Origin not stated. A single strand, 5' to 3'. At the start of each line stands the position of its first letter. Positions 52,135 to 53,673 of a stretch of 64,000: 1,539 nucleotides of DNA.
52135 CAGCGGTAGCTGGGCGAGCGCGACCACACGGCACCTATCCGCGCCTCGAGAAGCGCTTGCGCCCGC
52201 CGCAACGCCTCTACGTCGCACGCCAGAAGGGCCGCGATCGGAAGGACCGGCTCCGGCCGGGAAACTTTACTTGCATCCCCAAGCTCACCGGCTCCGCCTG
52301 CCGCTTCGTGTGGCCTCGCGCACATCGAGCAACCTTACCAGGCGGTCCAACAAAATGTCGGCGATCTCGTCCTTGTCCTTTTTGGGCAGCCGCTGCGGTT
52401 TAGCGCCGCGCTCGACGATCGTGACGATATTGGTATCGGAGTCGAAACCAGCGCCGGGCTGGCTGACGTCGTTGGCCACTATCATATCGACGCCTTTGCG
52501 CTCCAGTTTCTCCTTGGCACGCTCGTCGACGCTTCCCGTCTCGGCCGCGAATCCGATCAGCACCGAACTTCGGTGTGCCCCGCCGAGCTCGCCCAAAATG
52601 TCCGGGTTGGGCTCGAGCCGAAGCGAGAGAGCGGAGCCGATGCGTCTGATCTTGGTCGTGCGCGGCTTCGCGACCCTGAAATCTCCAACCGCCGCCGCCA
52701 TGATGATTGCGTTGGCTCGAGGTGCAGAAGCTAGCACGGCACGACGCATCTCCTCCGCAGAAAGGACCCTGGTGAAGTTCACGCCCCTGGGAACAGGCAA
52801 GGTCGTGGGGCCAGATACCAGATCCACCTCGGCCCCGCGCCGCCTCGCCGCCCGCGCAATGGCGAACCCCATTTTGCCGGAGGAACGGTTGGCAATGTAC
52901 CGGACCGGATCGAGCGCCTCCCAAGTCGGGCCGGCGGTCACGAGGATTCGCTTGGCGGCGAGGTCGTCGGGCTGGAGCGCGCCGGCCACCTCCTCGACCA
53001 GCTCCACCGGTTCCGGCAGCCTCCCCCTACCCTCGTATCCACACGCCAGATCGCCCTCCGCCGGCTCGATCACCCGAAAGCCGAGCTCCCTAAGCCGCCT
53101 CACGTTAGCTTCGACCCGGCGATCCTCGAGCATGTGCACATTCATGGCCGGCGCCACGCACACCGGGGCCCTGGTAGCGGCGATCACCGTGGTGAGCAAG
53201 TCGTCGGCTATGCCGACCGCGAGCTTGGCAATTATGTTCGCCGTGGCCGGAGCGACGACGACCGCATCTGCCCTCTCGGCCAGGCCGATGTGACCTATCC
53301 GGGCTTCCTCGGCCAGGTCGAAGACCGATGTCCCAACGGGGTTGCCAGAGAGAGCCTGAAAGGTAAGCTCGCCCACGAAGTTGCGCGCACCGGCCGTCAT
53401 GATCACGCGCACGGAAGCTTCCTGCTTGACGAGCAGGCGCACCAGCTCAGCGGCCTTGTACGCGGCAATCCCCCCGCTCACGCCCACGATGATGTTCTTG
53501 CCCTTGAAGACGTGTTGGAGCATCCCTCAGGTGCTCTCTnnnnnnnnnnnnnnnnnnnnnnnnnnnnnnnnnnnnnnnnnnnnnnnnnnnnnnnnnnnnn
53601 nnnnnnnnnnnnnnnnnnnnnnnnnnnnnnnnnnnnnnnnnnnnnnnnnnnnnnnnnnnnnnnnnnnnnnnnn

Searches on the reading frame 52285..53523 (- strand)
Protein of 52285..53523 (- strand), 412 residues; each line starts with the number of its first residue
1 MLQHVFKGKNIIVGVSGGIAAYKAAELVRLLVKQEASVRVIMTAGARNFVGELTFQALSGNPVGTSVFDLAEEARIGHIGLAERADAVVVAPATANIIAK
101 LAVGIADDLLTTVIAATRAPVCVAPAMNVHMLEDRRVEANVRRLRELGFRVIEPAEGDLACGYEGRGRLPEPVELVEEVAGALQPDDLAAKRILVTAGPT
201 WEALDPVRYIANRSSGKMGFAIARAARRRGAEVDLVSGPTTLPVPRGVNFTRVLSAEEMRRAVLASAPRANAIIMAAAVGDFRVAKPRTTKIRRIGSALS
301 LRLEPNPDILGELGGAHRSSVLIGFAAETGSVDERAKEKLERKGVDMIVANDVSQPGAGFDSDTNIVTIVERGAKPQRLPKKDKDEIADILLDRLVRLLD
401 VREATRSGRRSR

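Call 3: search_protein_families(library=pfam, proteins=[window:52285-53523:-], max_evalue=0.01)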
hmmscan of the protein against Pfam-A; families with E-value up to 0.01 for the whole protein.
window:52285-53523:- (412 aa): 2 families
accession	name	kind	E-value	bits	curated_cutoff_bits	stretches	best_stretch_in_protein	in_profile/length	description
PF04127.22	DFP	-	3.1e-70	236.2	22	1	188-370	1-186/186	DNA/pantothenate metabolism flavoprotein C-terminal domain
PF02441.25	Flavoprotein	-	6.2e-32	110.9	22.7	1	9-181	1-160/162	Flavoprotein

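Call 4: search_protein_families(library=ncbifam, proteins=[window:52285-53523:-], max_evalue=0.01)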
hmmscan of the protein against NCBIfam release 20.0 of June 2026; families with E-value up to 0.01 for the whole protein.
window:52285-53523:- (412 aa): 12 families
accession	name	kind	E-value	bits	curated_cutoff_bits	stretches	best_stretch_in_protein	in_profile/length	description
TIGR00521.1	coaBC_dfp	equivalog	7.7e-135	449.9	219.7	1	7-395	2-391/392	bifunctional phosphopantothenoylcysteine decarboxylase/phosphopantothenate--cysteine ligase CoaBC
TIGR02113.1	coaC_strep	equivalog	3e-46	157.5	261.4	1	9-178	1-172/177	phosphopantothenoylcysteine decarboxylase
NF005231.0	PRK06732.1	equivalog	1.6e-13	51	265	1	192-285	2-97/229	phosphopantothenate--cysteine ligase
TIGR02114.1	coaB_strep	equivalog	1.7e-08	34.5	217.2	1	192-283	2-95/228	phosphopantothenate--cysteine ligase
NF007199.0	PRK09620.1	equivalog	2.6e-08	33.5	248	1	190-398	3-222/229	hypothetical protein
NF033753.1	RiPP_decarbCypD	equivalog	7.2e-08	32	215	1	5-129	4-130/182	CypD family RiPP peptide-cysteine decarboxylase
TIGR02700.1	flavo_MJ0208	hypoth_equivalog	8.9e-07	28.4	251.35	1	75-117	77-118/234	dihydromethanopterin reductase (acceptor)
TIGR02699.1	archaeo_AfpA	hypoth_equivalog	3.2e-06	26.8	192.45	1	84-123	78-120/174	archaeoflavoprotein AfpA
NF006161.0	PRK08305.1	equivalog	2.7e-05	23.9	156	1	6-117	3-114/196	dipicolinate synthase subunit B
NF004685.0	PRK06029.1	subfamily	6.1e-05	23.2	188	1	9-112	2-106/187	UbiX family flavin prenyltransferase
TIGR00421.1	ubiX_pad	subfamily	0.00015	21.6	108.9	1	11-113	2-104/181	UbiX family flavin prenyltransferase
NF041206.1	VdcB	exception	0.00066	19.4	290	1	11-111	2-103/184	non-oxidative hydroxyarylic acid decarboxylases subunit B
